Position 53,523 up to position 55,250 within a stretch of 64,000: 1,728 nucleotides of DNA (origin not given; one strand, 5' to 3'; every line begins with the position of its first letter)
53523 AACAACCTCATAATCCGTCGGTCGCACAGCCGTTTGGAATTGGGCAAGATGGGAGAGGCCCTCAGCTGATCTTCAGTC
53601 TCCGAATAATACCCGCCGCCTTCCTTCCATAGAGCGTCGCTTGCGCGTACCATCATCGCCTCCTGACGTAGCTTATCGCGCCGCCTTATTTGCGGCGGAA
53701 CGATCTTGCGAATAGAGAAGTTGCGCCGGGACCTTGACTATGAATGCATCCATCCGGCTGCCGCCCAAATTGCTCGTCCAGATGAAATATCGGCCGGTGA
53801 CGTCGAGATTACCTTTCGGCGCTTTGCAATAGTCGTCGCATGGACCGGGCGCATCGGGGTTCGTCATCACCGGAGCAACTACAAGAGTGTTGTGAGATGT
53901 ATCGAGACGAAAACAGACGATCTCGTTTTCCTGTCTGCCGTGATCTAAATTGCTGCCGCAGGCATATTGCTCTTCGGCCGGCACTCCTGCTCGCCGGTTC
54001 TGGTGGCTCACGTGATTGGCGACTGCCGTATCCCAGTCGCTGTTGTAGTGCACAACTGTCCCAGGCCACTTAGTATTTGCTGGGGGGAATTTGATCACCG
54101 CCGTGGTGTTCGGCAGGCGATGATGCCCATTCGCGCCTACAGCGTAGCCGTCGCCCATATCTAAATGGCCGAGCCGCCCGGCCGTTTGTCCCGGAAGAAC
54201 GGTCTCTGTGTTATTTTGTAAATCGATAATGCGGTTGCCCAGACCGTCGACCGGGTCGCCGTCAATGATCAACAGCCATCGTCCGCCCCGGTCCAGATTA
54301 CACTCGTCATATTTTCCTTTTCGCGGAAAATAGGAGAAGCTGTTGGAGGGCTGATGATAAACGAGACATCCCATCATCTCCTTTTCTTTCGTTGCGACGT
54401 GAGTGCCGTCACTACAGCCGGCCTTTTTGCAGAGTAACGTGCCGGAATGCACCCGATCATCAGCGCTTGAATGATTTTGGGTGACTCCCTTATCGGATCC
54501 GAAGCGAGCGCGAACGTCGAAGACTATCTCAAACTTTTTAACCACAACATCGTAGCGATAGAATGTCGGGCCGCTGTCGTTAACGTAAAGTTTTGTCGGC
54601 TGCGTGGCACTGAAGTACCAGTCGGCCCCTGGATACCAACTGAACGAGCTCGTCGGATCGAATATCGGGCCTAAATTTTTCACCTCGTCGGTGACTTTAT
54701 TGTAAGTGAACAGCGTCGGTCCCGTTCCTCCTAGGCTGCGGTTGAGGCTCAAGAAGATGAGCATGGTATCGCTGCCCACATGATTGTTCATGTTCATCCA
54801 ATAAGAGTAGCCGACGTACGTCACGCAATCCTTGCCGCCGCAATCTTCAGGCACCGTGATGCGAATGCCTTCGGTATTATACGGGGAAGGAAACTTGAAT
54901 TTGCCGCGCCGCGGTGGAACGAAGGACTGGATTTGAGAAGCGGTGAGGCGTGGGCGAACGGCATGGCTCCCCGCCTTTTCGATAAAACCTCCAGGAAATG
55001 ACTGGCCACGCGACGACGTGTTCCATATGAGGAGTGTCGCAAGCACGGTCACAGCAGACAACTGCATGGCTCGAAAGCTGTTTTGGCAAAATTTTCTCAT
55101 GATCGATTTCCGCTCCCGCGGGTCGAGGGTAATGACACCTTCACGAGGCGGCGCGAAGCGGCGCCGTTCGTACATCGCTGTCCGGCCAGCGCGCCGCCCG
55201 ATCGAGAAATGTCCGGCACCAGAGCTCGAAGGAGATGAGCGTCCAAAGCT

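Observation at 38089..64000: Single-strand polysaccharide gene train of at least 26 kb mixing alginate-like core genes with unusually heavy decoration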

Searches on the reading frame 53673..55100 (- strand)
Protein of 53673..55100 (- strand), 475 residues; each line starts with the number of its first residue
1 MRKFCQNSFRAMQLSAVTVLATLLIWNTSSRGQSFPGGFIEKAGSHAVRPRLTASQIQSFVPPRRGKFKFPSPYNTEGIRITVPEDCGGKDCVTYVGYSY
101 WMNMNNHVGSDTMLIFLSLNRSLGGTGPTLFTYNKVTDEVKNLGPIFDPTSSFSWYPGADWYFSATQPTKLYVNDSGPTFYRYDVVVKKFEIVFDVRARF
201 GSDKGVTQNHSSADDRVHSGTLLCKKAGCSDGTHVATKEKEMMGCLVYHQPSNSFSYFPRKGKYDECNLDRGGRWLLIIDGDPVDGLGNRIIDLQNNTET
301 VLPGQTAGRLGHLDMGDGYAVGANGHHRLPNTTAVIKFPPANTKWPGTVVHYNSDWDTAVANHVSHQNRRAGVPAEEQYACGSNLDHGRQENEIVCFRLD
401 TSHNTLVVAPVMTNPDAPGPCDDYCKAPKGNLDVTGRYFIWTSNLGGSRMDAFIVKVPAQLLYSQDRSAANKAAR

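Call 29: find_homologous_proteins(query=window:53673-55100:-, max_evalue=0.00001)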
Query window:53673-55100:- (475 aa): 1577 proteins with E <= 0.00001 among 7108 candidates; the best 120 are listed.
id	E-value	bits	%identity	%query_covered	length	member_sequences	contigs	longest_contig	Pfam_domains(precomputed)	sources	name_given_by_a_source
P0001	0.0e+0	1125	99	100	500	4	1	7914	-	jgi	jgi:hypothetical protein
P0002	1.6e-269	913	84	93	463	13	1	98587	-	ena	-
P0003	3.5e-260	882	79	98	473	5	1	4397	-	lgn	-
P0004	2.6e-241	820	78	91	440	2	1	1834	-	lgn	-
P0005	3.5e-234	796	74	94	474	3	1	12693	-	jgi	jgi:hypothetical protein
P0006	1.6e-231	787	76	93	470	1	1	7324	-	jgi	jgi:hypothetical protein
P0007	3.5e-231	786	75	91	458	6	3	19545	-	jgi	jgi:hypothetical protein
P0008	2.4e-224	764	73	91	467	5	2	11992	-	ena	-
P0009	4.0e-193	661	61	96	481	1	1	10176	-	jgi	jgi:hypothetical protein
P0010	2.2e-189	648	63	91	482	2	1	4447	-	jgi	jgi:hypothetical protein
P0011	1.1e-179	616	59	93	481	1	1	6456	-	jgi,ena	-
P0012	4.9e-179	614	58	95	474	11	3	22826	-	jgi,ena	jgi:hypothetical protein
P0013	1.6e-175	603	59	92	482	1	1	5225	-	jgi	jgi:hypothetical protein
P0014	2.9e-175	602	58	95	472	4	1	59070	-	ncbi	ncbi:MAG TPA: hypothetical protein VGH16_06550 [Candidatus Binatia bacterium]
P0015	9.0e-170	584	56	93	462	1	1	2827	-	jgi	jgi:hypothetical protein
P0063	2.0e-141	490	54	91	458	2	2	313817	-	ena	-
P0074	1.0e-140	488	54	90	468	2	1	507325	-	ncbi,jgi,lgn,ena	jgi:hypothetical protein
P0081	4.4e-140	486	53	90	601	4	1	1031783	-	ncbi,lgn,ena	-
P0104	1.3e-138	481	49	96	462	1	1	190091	-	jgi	-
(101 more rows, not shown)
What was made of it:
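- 53673..55175 (-): g12: secreted beta-propeller of an uncharacterised family, closest in fold to PL22. The start is at 55175 or 55100. Call 29: at least 1577 homologues.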

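Call 33: find_encoding_contigs(protein=P0002, flank=10000, max_places=2)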
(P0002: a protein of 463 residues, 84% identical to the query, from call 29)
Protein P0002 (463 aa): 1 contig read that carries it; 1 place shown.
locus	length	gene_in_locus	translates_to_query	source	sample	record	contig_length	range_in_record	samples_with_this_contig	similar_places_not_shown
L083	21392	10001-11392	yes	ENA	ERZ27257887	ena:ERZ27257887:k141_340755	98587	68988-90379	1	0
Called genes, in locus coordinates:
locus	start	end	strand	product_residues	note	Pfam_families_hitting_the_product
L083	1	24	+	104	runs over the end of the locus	PF00550:PP-binding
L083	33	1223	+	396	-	PF13527:Acetyltransf_9 (weak)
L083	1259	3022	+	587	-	PF02543:Carbam_trans_N, PF16861:Carbam_trans_C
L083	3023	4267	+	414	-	PF13480:Acetyltransf_6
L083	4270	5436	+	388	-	PF13480:Acetyltransf_6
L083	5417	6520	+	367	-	PF01522:Polysacc_deac_1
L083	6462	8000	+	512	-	PF01943:Polysacc_synt, PF13440:Polysacc_synt_3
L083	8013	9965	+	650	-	PF13522:GATase_6, PF13537:GATase_7, PF00733:Asn_synthase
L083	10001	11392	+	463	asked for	-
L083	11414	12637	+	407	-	PF13439:Glyco_transf_4, PF20706:GT4-conflict (weak), PF00534:Glycos_transf_1, PF13692:Glyco_trans_1_4, PF13524:Glyco_trans_1_2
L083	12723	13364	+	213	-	PF01209:Ubie_methyltran (weak), PF05175:MTS, PF06325:PrmA, PF13489:Methyltransf_23, PF13847:Methyltransf_31, PF08241:Methyltransf_11, PF08242:Methyltransf_12, PF13649:Methyltransf_25, +2 more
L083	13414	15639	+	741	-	PF16889:Hepar_II_III_N, PF07940:Hepar_II_III_C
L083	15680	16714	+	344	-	PF00535:Glycos_transf_2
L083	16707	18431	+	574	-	-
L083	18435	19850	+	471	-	PF03062:MBOAT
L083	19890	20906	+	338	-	-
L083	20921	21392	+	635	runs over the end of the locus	PF13522:GATase_6, PF13537:GATase_7, PF12481:DUF3700 (weak), PF00733:Asn_synthase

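Call 34: find_encoding_contigs(protein=P0074, flank=10000, max_places=2)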
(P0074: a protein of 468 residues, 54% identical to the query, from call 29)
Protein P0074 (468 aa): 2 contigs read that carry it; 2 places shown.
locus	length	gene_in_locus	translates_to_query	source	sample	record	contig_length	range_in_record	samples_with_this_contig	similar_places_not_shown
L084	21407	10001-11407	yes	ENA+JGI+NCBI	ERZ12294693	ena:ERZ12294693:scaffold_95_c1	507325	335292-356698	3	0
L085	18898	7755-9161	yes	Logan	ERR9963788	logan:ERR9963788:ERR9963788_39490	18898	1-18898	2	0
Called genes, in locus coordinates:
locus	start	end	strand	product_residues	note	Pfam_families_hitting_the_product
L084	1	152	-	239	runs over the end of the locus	-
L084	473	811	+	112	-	-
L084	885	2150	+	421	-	PF02321:OEP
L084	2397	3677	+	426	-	PF25917:BSH_RND, PF25944:Beta-barrel_RND (faint), PF25973:BSH_CzcB, PF25954:Beta-barrel_RND_2, PF25967:RND-MFP_C, PF25975:CzcB_C, PF25989:YknX_C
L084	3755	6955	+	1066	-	PF00873:ACR_tran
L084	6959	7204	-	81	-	-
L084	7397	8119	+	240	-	PF00072:Response_reg, PF00196:GerE, PF08281:Sigma70_r4_2, PF13384:HTH_23 (weak)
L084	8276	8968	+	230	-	PF00072:Response_reg, PF00486:Trans_reg_C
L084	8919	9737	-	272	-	PF00132:Hexapep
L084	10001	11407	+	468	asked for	-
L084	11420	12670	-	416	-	PF13641:Glyco_tranf_2_3, PF00535:Glycos_transf_2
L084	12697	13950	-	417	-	PF13472:Lipase_GDSL_2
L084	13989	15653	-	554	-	-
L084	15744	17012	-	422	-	PF13439:Glyco_transf_4, PF13579:Glyco_trans_4_4 (weak), PF13692:Glyco_trans_1_4, PF00534:Glycos_transf_1, PF13524:Glyco_trans_1_2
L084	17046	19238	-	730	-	PF16889:Hepar_II_III_N, PF07940:Hepar_II_III_C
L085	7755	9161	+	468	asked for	-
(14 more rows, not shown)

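Call 38: predict_structure(alignment_id=A1)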
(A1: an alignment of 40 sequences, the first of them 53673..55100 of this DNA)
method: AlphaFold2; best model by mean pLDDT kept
length: 475 residues; sequences in the alignment: 40
mean_pLDDT: 89.1   pTM: 0.87
mean pLDDT of the five models: 89.1, 88.9, 86.4, 85.3, 85.3
residues with pLDDT >= 90: 326; 70-90: 108; 50-70: 24; < 50: 17
segments of 3 or more residues with pLDDT < 50: 1-3, 27-31, 467-475
pLDDT, mean of each block of 10 residues (from residue 1): 52 70 55 78 82 94 96 97 92 87 93 96 94 97 96 91 95 95 97 97 96 97 97 96 97 97 94 96 86 95 77 94 88 92 81 84 93 95 89 95 95 89 85 95 91 96 66 45
secondary structure, 60 per line:
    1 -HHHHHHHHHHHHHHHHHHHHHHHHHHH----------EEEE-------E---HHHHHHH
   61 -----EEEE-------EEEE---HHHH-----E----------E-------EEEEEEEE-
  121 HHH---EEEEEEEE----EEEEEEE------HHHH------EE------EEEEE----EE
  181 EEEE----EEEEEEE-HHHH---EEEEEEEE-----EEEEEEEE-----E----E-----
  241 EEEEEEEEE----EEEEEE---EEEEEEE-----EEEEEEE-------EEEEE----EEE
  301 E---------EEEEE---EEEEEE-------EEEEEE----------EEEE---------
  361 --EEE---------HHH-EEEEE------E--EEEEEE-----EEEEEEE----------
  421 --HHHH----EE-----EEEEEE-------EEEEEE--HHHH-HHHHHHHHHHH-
elements in order: H2-28 E39-42 H54-60 E66-69 E77-80 H84-87 E112-119 E127-134 E139-145 H152-155 E170-174 E179-184 E189-195 H197-200 E204-211 E217-224 E241-249 E254-259 E263-269 E275-281 E289-293 E298-301 E311-315 E319-324 E332-337 E348-351 E363-365 E379-383 E393-398 E404-410 H423-426 E438-443 E451-456 H459-462 H464-474
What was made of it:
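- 53673..55175 (-): Call 38: pLDDT 89.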

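Call 40: fold_search(model_id=the predicted structure, library=pdb)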
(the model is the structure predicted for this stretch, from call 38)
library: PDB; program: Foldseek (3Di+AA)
matches with E <= 10: 1538; with E <= 0.001: 996
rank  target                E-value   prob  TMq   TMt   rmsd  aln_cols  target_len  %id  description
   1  3c5m_B                4.0e-13  1.00  0.56  0.68   8.2       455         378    9  Crystal structure of oligogalacturonate lyase (VPA0088) from Vibrio parahaemolyticus. Northeast Structural Genomics Co (released 2008-02-26)
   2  3c5m_A                5.9e-13  1.00  0.56  0.69   8.1       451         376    9  Crystal structure of oligogalacturonate lyase (VPA0088) from Vibrio parahaemolyticus. Northeast Structural Genomics Co (released 2008-02-26)
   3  3pe7                  4.7e-12  1.00  0.58  0.70   5.2       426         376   10  Oligogalacturonate lyase in complex with manganese (released 2010-11-03)
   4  5yp4_C                4.1e-09  1.00  0.39  0.29  12.6       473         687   12  Crystal structure of dipeptidyl peptidase IV (DPP IV) with Lys-Pro from Pseudoxanthomonas mexicana WO24 (released 2018-02-21)
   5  5yp4_D                5.9e-09  1.00  0.44  0.32  11.4       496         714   10  Crystal structure of dipeptidyl peptidase IV (DPP IV) with Lys-Pro from Pseudoxanthomonas mexicana WO24 (released 2018-02-21)
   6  9a2l_MODEL_1_A        1.8e-08  1.00  0.29  0.32  10.4       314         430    8  Model of E. coli TolB by in-cell photo-crosslinking MS and deep learning (released 2023-02-24)
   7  2hqs_B                2.2e-08  1.00  0.30  0.34  11.8       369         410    8  Crystal structure of TolB/Pal complex (released 2007-04-03)
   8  4jml_A                2.6e-08  1.00  0.31  0.36  13.0       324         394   10  Crystal structure of the TolB(P201C)-ColicinE9 TBE peptide(A33C) complex. (released 2013-07-17)
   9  2w8b_A                3.1e-08  1.00  0.30  0.34  13.2       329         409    8  Crystal structure of processed TolB in complex with Pal (released 2009-02-17)
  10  5yy8                  5.9e-08  1.00  0.32  0.47   7.8       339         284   14  Crystal structure of the Kelch domain of human NS1-BP (released 2018-03-14)
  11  6pnv                  7.3e-08  1.00  0.32  0.35   8.1       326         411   10  1.42 Angstrom Resolution Crystal Structure of Translocation Protein TolB from Salmonella enterica (released 2019-07-17)
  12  3vgz_A                8.6e-08  1.00  0.39  0.54   7.7       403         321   12  Crystal structure of E. coli YncE (released 2011-11-16)
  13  2hqs_A                8.6e-08  1.00  0.29  0.33  13.6       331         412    8  Crystal structure of TolB/Pal complex (released 2007-04-03)
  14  2ivz_D                9.1e-08  1.00  0.30  0.36   8.1       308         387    9  Structure of TolB in complex with a peptide of the colicin E9 T- domain (released 2006-08-16)
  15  4pwz_B                9.1e-08  1.00  0.29  0.32  13.6       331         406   10  Crystal structure of TolB protein from Yersinia pestis CO92 (released 2014-04-02)
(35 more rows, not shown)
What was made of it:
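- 53673..55175 (-): Call 40: the top three PDB hits are oligogalacturonate lyases.
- g12 has a PL22-like fold: calls 38, 40.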

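Call 41: search_solved_structures(query=A1, max_evalue=10, show_alignments=3)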
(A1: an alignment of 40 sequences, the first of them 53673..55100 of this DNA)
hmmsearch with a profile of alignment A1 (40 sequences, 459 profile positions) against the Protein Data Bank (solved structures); distinct sequences matched with E-value up to 10: 0.
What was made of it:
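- On PL22 polysaccharide lyases (g12 family): There is no sequence-level match (call 41), and no coordinates were available to superpose the active sites.
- Closest known: PL22 oligogalacturonate lyases. Different: There is no sequence-level similarity (call 41).
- The PL22 resemblance is fold-level only, and a profile search of PDB sequences finds nothing (call 41).
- Tried and rejected: No hit (call 41).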

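Call 42: search_protein_families(library=ncbifam, proteins=[L083:33-1223:+], max_evalue=0.01)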
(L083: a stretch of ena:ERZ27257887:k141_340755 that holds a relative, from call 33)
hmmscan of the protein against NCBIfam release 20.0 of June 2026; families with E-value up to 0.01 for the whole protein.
L083:33-1223:+ (396 aa): 0 families

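Call 52: find_encoding_contigs(protein=P0063, flank=10000, max_places=1)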
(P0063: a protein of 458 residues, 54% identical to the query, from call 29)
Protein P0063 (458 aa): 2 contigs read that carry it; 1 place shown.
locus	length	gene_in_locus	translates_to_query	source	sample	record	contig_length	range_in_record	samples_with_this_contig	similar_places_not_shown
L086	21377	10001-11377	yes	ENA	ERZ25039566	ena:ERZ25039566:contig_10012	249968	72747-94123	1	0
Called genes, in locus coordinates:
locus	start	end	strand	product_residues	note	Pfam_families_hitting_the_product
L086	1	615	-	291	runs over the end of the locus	-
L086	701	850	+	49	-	PF25975:CzcB_C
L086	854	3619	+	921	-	PF00873:ACR_tran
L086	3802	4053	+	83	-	PF00873:ACR_tran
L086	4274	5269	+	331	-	PF13489:Methyltransf_23 (faint), PF13649:Methyltransf_25 (faint), PF08241:Methyltransf_11 (weak)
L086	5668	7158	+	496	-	PF20254:DMFA2_C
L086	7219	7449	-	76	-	-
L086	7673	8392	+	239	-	PF00072:Response_reg, PF00196:GerE, PF08281:Sigma70_r4_2 (weak), PF13384:HTH_23 (weak)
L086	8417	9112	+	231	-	PF00072:Response_reg, PF00486:Trans_reg_C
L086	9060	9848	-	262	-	PF25084:LbH_EIF2B (faint), PF00132:Hexapep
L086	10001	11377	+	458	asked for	-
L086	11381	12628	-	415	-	PF13641:Glyco_tranf_2_3, PF00535:Glycos_transf_2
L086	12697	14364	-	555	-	-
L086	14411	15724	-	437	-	PF03721:UDPG_MGDP_dh_N, PF00984:UDPG_MGDP_dh, PF03720:UDPG_MGDP_dh_C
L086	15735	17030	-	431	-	PF13439:Glyco_transf_4, PF13579:Glyco_trans_4_4 (weak), PF13692:Glyco_trans_1_4, PF00534:Glycos_transf_1, PF13524:Glyco_trans_1_2 (weak)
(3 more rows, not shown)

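Call 53: find_encoding_contigs(protein=P0104, flank=10000, max_places=1)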
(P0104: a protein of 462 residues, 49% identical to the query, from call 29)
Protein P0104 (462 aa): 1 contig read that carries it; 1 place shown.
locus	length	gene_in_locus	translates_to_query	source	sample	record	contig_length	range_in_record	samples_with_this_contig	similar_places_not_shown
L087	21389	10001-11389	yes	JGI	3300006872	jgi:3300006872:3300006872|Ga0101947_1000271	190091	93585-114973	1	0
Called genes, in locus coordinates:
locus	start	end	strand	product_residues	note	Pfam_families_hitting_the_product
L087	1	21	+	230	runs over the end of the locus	PF00072:Response_reg, PF00486:Trans_reg_C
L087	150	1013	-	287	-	PF13489:Methyltransf_23, PF06325:PrmA, PF08003:Methyltransf_9 (weak), PF13847:Methyltransf_31, PF08241:Methyltransf_11, PF08242:Methyltransf_12, PF13649:Methyltransf_25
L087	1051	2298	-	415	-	PF13641:Glyco_tranf_2_3, PF00535:Glycos_transf_2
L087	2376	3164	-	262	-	PF01209:Ubie_methyltran, PF07021:MetW, PF13489:Methyltransf_23, PF08003:Methyltransf_9, PF13847:Methyltransf_31, PF08241:Methyltransf_11, PF08242:Methyltransf_12, PF13649:Methyltransf_25, +1 more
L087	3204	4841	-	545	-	-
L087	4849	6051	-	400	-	PF00657:Lipase_GDSL (faint), PF13472:Lipase_GDSL_2, PF16822:ALGX (weak)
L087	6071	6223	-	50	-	PF19451:DUF5989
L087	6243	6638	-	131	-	PF19588:SxtJ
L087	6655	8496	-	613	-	PF02543:Carbam_trans_N, PF16861:Carbam_trans_C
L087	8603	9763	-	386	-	PF13692:Glyco_trans_1_4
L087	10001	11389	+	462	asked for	-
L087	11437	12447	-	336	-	PF13480:Acetyltransf_6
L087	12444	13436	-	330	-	-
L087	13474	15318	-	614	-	PF12689:Acid_PPase (faint), PF13419:HAD_2 (faint), PF00702:Hydrolase (weak)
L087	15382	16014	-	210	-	PF03783:CsgG (weak)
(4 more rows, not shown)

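Call 54: find_encoding_contigs(protein=P0081, flank=10000, max_places=1)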
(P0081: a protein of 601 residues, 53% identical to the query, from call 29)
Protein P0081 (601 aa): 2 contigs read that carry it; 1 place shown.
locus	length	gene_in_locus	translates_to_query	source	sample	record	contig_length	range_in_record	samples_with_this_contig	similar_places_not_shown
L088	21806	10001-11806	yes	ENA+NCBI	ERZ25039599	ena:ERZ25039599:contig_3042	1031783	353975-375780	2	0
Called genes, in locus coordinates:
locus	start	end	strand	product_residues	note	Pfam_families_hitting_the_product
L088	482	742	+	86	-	PF00873:ACR_tran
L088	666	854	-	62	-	-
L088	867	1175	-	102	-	-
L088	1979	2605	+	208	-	PF00873:ACR_tran (weak)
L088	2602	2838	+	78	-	PF00873:ACR_tran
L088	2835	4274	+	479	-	PF02321:OEP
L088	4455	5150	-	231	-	-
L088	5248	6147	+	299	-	-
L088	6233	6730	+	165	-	PF00583:Acetyltransf_1, PF13673:Acetyltransf_10 (weak), PF13508:Acetyltransf_7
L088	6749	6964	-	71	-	-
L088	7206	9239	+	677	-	PF01145:Band_7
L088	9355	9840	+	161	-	PF06271:RDD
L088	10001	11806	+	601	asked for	-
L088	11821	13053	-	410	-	PF05977:MFS_3, PF07690:MFS_1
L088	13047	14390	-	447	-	PF01532:Glyco_hydro_47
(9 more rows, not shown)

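Call 77: list_cluster_members(proteins=[P0074, P0063, P0104, P0002])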
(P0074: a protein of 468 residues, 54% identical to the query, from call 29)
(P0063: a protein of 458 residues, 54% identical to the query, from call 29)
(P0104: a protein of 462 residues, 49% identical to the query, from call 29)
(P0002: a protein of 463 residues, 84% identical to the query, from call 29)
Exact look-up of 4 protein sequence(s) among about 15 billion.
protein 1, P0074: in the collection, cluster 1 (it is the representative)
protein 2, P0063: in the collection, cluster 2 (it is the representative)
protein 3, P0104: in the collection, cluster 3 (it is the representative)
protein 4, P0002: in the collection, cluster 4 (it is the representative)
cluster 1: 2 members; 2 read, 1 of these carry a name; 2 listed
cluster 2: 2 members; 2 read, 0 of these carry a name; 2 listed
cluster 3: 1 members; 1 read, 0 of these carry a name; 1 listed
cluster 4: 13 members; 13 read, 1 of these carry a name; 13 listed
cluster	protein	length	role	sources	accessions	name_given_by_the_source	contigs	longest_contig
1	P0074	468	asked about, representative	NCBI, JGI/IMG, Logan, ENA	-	hypothetical protein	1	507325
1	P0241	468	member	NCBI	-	-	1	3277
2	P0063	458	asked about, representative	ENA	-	-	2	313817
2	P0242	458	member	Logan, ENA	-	-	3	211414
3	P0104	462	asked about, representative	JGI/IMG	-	-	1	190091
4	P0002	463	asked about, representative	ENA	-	-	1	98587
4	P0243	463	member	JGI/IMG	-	hypothetical protein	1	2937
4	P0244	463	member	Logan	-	-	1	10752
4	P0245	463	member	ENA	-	-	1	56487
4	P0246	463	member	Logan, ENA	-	-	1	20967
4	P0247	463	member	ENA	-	-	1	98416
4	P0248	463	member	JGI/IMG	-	-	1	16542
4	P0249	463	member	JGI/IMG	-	-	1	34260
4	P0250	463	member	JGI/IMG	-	-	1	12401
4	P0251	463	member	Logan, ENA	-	-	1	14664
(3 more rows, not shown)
